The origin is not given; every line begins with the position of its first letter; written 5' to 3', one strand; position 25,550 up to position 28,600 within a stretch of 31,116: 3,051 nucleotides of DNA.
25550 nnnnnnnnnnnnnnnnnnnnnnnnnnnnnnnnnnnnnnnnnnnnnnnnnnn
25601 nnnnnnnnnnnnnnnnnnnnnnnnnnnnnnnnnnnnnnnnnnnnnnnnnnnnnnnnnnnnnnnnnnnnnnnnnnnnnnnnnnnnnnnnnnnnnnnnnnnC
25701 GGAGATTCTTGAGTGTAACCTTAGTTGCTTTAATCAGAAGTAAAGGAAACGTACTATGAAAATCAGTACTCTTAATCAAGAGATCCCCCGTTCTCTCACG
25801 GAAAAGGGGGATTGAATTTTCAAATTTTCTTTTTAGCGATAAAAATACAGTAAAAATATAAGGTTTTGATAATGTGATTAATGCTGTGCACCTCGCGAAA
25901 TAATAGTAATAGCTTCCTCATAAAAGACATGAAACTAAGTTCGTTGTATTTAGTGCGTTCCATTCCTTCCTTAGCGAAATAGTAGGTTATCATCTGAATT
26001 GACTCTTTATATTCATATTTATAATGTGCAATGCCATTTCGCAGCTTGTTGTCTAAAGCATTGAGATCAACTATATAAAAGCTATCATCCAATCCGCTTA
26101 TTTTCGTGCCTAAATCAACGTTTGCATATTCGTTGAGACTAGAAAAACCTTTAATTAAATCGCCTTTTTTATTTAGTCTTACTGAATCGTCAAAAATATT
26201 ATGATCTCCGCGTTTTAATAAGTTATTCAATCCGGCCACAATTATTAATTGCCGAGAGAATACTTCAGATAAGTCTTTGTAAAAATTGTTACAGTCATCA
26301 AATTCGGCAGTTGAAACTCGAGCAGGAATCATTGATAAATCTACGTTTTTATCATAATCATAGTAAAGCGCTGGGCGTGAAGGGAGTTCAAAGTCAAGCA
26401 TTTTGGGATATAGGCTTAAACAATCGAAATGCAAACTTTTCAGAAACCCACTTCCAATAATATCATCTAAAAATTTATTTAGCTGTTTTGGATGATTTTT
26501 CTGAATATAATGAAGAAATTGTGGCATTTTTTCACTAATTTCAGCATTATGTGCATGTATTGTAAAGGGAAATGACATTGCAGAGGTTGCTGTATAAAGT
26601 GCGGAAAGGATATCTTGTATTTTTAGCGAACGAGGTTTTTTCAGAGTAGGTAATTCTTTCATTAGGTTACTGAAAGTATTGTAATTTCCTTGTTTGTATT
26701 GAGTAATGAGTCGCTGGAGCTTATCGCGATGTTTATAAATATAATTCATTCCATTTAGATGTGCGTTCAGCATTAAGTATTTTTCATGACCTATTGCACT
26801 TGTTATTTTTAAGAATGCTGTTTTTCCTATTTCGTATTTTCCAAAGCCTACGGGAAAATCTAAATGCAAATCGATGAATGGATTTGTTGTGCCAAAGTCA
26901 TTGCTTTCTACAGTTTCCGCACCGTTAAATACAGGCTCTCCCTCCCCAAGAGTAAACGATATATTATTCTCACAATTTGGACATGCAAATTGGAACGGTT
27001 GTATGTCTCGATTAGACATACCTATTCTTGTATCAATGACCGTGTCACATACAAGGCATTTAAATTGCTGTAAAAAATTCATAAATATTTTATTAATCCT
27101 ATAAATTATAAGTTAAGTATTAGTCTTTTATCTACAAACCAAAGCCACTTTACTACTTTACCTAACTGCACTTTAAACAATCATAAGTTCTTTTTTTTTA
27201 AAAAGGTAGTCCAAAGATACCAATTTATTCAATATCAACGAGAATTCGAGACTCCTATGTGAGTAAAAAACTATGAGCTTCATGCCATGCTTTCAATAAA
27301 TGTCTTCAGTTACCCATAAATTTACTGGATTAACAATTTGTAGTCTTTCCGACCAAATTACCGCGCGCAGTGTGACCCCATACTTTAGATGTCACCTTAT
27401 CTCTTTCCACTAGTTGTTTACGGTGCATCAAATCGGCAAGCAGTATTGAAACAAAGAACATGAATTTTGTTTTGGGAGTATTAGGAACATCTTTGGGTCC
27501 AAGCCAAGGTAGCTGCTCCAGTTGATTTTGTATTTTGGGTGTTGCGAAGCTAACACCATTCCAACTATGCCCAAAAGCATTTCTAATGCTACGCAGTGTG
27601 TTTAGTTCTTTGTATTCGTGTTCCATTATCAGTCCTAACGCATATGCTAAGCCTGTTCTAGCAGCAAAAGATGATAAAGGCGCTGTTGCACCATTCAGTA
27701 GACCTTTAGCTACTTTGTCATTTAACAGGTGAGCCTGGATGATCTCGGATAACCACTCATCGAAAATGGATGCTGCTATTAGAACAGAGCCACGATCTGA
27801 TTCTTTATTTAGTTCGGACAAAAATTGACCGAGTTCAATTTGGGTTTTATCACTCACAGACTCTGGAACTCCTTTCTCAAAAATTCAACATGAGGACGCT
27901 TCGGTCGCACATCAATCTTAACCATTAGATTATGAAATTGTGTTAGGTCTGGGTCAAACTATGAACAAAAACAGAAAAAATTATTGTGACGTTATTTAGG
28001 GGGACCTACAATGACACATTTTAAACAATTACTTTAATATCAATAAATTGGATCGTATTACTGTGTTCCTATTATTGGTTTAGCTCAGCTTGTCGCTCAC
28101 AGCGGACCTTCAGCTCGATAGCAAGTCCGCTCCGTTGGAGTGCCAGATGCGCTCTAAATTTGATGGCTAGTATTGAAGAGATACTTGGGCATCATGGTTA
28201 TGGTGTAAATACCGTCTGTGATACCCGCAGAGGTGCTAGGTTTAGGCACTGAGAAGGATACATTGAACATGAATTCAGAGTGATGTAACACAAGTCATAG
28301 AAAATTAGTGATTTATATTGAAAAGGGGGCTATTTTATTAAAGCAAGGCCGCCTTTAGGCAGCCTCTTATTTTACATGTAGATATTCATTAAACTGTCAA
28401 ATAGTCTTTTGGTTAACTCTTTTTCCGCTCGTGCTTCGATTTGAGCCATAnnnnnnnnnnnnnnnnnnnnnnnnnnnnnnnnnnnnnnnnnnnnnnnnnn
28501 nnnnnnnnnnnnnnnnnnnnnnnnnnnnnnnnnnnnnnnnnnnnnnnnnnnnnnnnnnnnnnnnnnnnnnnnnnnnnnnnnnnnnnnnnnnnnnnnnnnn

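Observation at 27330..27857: HEPN/MtlR-like 175-aa protein with an intact Rx4H motif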

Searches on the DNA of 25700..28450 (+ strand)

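Call 12: search_dna_similar(query=window:25700-28400:+, collection=plasmids, mode=near)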
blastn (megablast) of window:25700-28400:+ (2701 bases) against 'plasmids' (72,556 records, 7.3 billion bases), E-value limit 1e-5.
No match.

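Call 13: search_dna_similar(query=window:25700-28400:+, collection=phages, mode=near)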
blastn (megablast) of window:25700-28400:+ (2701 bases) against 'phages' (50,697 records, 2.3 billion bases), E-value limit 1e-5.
No match.

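Call 15: search_dna_similar(query=window:25700-28400:+, collection=ecoli_genomes, mode=near)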
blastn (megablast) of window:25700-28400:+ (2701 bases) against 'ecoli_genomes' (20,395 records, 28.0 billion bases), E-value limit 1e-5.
Records with a match: 12; places in all: 12; records where one place covers at least 80% of the query: 11.
Genomes with a match: 12 of 5426; with a place that covers at least 80% of the query: 11. Places per genome that has any: lowest 1, median 1, highest 1. On chromosomes: 12 places; on plasmids: 0.
Best place of each record, by identity: >=99% 12.
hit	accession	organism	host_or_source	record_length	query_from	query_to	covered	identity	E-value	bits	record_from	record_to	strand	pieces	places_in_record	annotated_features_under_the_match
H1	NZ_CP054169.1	Escherichia coli strain STO_Bone1B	Homo sapiens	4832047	1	2701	100%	99.9%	0e+0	4966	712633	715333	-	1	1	hypothetical protein (x2) | MltR family transcriptional regulator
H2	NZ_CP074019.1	Escherichia coli strain PM22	Pig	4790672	1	2701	100%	99.9%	0e+0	4966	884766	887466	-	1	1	hypothetical protein (x2) | MltR family transcriptional regulator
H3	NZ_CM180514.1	Escherichia coli strain E8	Homo sapiens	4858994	1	2701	100%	99.9%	0e+0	4966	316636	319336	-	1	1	hypothetical protein (x2) | MltR family transcriptional regulator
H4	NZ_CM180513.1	Escherichia coli strain E54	Homo sapiens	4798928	1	2701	100%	99.9%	0e+0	4966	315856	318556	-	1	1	hypothetical protein (x2) | MltR family transcriptional regulator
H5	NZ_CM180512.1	Escherichia coli strain E1316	Homo sapiens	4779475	1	2701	100%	99.9%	0e+0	4966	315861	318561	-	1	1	hypothetical protein (x2) | MltR family transcriptional regulator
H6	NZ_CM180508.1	Escherichia coli strain E1648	Homo sapiens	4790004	1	2701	100%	99.9%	0e+0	4966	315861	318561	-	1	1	hypothetical protein (x2) | MltR family transcriptional regulator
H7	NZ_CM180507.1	Escherichia coli strain E1654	Homo sapiens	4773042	1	2701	100%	99.9%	0e+0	4966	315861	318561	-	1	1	hypothetical protein (x2) | MltR family transcriptional regulator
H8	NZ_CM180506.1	Escherichia coli strain E1739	Homo sapiens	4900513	1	2701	100%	99.9%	0e+0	4966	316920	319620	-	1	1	hypothetical protein (x2) | MltR family transcriptional regulator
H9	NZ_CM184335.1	Escherichia coli strain ES6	Aquarana catesbeiana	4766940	1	2572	95%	99.8%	0e+0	4728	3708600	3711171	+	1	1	hypothetical protein | MltR family transcriptional regulator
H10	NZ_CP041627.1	Escherichia coli strain ETEC6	Homo sapiens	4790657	1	2572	95%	99.8%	0e+0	4721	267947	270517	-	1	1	hypothetical protein | MltR family transcriptional regulator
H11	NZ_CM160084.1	Escherichia coli strain GPEC60-12-649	chicken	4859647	1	2572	95%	99.8%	0e+0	4717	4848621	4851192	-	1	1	hypothetical protein | MltR family transcriptional regulator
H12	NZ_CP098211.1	Escherichia coli strain Z0117EC0040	Canis lupus familiaris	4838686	1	1420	53%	100.0%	0e+0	2623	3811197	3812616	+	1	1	hypothetical protein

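Call 16: get_annotated_region(hit=H1, flank=12000)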
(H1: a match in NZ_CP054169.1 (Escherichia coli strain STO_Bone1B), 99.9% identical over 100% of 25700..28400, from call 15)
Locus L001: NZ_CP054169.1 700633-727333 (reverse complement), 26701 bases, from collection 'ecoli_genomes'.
description: Escherichia coli strain STO_Bone1B chromosome, complete genome
organism: Escherichia coli strain STO_Bone1B (NCBI taxid 562)
replicon: chromosome; assembly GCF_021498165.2
host: Homo sapiens; source: bone infection of foot; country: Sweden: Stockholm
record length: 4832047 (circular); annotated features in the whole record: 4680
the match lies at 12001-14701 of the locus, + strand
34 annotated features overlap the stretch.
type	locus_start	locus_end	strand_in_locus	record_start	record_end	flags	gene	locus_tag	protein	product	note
CDS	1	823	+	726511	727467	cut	paoB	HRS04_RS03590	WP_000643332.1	aldehyde oxidoreductase FAD-binding subunit PaoB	-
CDS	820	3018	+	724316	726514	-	paoC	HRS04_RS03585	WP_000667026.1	aldehyde oxidoreductase molybdenum-binding subunit PaoC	-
CDS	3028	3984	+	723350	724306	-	paoD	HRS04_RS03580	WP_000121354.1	molybdenum cofactor insertion chaperone PaoD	-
CDS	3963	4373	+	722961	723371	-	yagP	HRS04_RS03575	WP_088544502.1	LysR substrate-binding domain-containing protein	-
CDS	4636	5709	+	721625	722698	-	-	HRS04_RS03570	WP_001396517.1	site-specific integrase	-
CDS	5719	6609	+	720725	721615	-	-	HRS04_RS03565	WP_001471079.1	hypothetical protein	-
CDS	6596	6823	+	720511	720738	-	-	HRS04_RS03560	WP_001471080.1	antitoxin VbhA family protein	-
CDS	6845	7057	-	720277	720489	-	-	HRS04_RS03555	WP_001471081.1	hypothetical protein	-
CDS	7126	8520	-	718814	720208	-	trbL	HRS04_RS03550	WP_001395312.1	P-type conjugative transfer protein TrbL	-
CDS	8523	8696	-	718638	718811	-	-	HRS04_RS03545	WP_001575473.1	hypothetical protein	-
CDS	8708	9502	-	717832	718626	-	trbJ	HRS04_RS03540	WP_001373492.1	P-type conjugative transfer protein TrbJ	-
CDS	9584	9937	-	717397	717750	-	traJ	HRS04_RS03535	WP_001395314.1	conjugal transfer transcriptional regulator TraJ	-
CDS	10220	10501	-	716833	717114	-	-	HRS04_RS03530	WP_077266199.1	hypothetical protein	-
CDS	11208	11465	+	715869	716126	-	-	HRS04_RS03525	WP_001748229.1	HigA family addiction module antitoxin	-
CDS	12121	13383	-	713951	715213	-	-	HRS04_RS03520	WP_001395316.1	hypothetical protein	-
CDS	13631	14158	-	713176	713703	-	-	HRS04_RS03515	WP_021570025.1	MltR family transcriptional regulator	-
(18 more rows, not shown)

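Call 17: get_annotated_region(hit=H9, flank=10000)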
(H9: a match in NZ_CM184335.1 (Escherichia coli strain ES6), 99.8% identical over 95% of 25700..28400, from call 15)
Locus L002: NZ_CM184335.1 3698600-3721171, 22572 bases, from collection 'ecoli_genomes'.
description: Escherichia coli strain ES6 chromosome, whole genome shotgun sequence
organism: Escherichia coli strain ES6 (NCBI taxid 562)
replicon: chromosome; assembly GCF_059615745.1
host: Aquarana catesbeiana; source: frog farm sediment; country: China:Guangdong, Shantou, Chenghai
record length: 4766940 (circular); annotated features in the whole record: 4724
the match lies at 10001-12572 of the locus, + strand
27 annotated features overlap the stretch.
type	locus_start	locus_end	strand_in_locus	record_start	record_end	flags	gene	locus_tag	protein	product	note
CDS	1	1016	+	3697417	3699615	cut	paoC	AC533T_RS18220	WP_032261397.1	aldehyde oxidoreductase molybdenum-binding subunit PaoC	-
CDS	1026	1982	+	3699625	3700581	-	paoD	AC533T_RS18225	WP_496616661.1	molybdenum cofactor insertion chaperone PaoD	-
CDS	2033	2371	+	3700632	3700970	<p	-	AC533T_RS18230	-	LysR substrate-binding domain-containing protein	incomplete; partial in the middle of a contig; missing N-terminus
tRNA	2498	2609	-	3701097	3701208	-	-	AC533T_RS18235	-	tRNA-Ser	-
CDS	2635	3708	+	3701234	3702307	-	-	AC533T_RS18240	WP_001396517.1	site-specific integrase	-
CDS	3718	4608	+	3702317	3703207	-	-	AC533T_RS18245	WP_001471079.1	hypothetical protein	-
CDS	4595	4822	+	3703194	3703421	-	-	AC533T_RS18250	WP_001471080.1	antitoxin VbhA family protein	-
CDS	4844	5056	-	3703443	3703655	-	-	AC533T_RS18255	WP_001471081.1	hypothetical protein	-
CDS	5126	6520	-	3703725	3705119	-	trbL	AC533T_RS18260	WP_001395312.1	P-type conjugative transfer protein TrbL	-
CDS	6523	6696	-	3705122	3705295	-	-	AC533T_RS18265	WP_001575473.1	hypothetical protein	-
CDS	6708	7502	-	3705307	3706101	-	trbJ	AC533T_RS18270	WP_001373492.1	P-type conjugative transfer protein TrbJ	-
CDS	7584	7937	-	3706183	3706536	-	traJ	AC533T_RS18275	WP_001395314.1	conjugal transfer transcriptional regulator TraJ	-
CDS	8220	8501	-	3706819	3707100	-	-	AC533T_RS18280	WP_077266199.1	hypothetical protein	-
CDS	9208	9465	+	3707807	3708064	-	-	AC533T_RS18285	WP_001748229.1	HigA family addiction module antitoxin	-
CDS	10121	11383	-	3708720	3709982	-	-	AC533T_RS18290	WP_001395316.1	hypothetical protein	-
CDS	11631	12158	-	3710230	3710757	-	-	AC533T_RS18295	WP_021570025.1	MltR family transcriptional regulator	-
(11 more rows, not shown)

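Call 18: get_annotated_region(hit=H12, flank=10000)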
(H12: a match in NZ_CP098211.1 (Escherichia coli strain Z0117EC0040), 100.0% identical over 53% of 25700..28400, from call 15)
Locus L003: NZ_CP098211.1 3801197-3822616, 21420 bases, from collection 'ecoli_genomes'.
description: Escherichia coli strain Z0117EC0040 chromosome, complete genome
organism: Escherichia coli strain Z0117EC0040 (NCBI taxid 562)
replicon: chromosome; assembly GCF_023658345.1
host: Canis lupus familiaris; source: -; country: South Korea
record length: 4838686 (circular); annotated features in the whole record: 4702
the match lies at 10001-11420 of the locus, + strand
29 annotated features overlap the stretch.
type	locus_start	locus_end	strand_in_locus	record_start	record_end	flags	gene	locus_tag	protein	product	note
CDS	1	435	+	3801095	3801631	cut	yfdR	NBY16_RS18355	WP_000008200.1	5'-deoxynucleotidase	-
CDS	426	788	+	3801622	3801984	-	-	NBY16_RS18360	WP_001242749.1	phage protein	-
CDS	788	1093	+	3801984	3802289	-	yfdT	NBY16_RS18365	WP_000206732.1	protein YfdT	-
CDS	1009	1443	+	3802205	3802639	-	-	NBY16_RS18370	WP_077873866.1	helix-turn-helix domain-containing protein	-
CDS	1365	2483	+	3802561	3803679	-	-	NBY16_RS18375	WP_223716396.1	tyrosine-type recombinase/integrase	-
tRNA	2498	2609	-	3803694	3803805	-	-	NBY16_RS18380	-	tRNA-Ser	-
CDS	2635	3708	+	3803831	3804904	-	-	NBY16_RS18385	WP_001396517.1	site-specific integrase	-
CDS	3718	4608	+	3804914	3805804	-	-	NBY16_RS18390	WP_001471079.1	hypothetical protein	-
CDS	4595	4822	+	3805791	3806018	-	-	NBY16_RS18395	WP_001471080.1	antitoxin VbhA family protein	-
CDS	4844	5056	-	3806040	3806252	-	-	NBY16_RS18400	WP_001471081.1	hypothetical protein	-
CDS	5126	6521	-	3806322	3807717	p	trbL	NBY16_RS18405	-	P-type conjugative transfer protein TrbL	frameshifted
CDS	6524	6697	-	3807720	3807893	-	-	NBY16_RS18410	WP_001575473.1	hypothetical protein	-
CDS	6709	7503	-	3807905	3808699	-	trbJ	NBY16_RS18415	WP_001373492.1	P-type conjugative transfer protein TrbJ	-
CDS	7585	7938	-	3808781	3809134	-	traJ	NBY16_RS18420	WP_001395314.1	conjugal transfer transcriptional regulator TraJ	-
CDS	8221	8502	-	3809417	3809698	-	-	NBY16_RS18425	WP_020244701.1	hypothetical protein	-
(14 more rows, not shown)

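Call 43: search_rna_families(source=window, start=27000, end=28450, threshold=evalue, max_evalue=1)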
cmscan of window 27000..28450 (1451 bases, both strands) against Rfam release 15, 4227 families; matches with E-value up to 1: 1.
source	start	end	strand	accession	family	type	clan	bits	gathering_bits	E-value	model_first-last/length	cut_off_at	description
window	27612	27691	-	RF00657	mir-184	Gene; miRNA;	-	18.8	54.1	0.47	1-86/86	no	mir-184 microRNA precursor family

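Call 82: search_dna_similar(query=window:27330-27857:+, collection=ecoli_genomes, mode=distant, max_rows=30)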
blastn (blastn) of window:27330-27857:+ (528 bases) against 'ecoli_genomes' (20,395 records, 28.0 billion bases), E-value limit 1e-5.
Records with a match: 11; places in all: 11; records where one place covers at least 80% of the query: 11.
Genomes with a match: 11 of 5426; with a place that covers at least 80% of the query: 11. Places per genome that has any: lowest 1, median 1, highest 1. On chromosomes: 11 places; on plasmids: 0.
Best place of each record, by identity: >=99% 11.
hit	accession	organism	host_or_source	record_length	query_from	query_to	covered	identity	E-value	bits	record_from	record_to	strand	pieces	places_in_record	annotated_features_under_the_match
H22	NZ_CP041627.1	Escherichia coli strain ETEC6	Homo sapiens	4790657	1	528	100%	99.8%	0e+0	948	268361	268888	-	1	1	MltR family transcriptional regulator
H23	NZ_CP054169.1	Escherichia coli strain STO_Bone1B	Homo sapiens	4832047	1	528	100%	99.8%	0e+0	948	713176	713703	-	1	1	MltR family transcriptional regulator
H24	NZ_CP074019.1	Escherichia coli strain PM22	Pig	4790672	1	528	100%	99.8%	0e+0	948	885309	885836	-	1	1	MltR family transcriptional regulator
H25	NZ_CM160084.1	Escherichia coli strain GPEC60-12-649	chicken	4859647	1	528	100%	99.8%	0e+0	948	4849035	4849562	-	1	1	MltR family transcriptional regulator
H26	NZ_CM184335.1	Escherichia coli strain ES6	Aquarana catesbeiana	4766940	1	528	100%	99.8%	0e+0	948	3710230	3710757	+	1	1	MltR family transcriptional regulator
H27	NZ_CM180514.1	Escherichia coli strain E8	Homo sapiens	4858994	1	528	100%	99.8%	0e+0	948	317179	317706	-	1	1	MltR family transcriptional regulator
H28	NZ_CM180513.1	Escherichia coli strain E54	Homo sapiens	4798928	1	528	100%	99.8%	0e+0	948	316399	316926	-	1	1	MltR family transcriptional regulator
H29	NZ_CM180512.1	Escherichia coli strain E1316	Homo sapiens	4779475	1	528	100%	99.8%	0e+0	948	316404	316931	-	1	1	MltR family transcriptional regulator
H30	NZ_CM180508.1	Escherichia coli strain E1648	Homo sapiens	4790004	1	528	100%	99.8%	0e+0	948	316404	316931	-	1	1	MltR family transcriptional regulator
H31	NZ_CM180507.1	Escherichia coli strain E1654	Homo sapiens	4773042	1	528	100%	99.8%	0e+0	948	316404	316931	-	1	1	MltR family transcriptional regulator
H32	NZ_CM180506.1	Escherichia coli strain E1739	Homo sapiens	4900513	1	528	100%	99.8%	0e+0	948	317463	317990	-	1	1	MltR family transcriptional regulator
